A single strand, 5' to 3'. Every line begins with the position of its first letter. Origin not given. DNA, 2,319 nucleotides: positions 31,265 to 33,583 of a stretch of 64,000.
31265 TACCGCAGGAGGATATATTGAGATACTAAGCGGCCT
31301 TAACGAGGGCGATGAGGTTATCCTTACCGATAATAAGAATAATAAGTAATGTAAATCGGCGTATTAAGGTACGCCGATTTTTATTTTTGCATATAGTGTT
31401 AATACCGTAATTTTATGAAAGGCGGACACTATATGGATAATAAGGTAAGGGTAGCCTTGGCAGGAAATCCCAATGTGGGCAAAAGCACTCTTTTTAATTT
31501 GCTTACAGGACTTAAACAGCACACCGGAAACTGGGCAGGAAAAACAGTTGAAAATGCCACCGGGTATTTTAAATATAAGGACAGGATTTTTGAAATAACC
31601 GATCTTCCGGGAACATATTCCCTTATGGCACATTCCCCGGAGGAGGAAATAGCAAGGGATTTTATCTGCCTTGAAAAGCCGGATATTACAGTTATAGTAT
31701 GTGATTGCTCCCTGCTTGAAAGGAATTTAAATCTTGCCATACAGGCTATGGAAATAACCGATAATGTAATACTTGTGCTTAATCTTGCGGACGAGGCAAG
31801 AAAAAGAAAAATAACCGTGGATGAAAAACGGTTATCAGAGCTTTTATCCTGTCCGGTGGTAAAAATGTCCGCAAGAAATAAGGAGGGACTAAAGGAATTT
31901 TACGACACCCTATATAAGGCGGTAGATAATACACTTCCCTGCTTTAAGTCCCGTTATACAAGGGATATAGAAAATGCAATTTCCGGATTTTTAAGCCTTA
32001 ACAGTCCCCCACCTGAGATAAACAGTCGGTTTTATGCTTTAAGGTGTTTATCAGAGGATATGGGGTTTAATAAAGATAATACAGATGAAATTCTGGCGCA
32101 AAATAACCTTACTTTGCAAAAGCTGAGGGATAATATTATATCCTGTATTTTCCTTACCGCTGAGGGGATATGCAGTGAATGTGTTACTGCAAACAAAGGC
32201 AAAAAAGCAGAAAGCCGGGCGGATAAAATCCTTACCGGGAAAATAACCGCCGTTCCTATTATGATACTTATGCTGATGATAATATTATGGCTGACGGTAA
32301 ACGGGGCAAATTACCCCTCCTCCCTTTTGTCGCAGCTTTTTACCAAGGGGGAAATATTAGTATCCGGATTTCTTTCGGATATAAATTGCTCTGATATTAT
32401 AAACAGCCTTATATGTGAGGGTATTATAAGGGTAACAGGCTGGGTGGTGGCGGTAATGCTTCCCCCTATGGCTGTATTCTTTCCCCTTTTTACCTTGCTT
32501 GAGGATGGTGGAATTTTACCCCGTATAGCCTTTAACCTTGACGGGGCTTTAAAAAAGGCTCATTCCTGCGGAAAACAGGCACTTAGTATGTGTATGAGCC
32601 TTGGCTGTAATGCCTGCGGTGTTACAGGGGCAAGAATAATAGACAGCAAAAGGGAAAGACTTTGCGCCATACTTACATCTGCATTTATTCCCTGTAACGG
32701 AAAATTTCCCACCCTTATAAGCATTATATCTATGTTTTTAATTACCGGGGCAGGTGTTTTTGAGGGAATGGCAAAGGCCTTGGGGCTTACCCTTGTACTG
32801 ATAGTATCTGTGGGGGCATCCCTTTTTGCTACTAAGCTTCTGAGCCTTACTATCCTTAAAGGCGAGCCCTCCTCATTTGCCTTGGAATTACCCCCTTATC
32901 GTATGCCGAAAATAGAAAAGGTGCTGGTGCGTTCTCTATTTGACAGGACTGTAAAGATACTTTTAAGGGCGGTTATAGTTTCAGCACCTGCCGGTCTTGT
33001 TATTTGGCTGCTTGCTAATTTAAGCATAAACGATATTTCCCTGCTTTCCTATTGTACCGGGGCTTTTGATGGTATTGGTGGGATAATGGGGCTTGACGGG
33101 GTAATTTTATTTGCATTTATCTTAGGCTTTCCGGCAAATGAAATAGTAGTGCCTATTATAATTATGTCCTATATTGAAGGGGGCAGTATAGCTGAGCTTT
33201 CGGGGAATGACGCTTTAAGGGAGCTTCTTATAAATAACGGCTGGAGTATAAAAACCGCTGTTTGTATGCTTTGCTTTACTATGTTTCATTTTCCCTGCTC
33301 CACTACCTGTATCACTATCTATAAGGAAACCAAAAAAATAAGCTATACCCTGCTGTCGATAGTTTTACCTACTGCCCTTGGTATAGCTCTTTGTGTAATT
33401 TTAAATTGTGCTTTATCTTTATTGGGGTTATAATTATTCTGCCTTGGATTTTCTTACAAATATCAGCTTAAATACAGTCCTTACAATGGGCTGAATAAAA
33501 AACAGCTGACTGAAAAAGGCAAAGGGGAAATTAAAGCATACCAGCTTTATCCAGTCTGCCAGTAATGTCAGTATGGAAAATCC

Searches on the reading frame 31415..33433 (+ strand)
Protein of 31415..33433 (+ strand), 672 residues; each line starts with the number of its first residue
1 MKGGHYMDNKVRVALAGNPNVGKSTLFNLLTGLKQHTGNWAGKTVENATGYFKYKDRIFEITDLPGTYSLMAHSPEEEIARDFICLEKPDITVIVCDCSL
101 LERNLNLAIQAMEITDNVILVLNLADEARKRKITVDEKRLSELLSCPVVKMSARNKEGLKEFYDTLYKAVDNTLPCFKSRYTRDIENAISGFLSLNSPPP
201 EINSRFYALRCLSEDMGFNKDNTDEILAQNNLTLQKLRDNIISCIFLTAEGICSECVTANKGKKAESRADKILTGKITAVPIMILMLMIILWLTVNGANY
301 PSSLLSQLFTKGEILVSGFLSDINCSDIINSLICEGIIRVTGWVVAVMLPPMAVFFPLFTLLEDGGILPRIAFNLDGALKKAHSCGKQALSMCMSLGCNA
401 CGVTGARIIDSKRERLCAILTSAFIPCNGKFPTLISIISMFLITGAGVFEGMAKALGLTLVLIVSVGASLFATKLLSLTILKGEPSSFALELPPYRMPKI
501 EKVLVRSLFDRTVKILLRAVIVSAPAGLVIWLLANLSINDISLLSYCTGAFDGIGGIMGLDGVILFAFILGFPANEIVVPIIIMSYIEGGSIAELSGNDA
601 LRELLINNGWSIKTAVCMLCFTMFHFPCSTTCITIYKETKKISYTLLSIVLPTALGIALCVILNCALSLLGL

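Call 59: search_protein_families(library=pfam, proteins=[window:31415-33433:+], max_evalue=0.00001)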
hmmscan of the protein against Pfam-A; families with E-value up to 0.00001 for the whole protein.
window:31415-33433:+ (672 aa): 4 families
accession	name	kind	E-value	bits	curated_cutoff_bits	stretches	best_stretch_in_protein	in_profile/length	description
PF02421.24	FeoB_N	-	5.5e-58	195.3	27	1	12-164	2-154/156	Ferrous iron transport protein B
PF07670.19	Gate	-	3.9e-22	79.1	29.6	2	517-640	2-102/104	Nucleoside recognition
PF01926.29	MMR_HSR1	-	2.6e-19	69.9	21.9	1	12-123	1-112/113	50S ribosome-binding GTPase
PF07664.17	FeoB_C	-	7.1e-13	48.5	26.6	1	460-507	3-51/54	Ferrous iron transport protein B C terminus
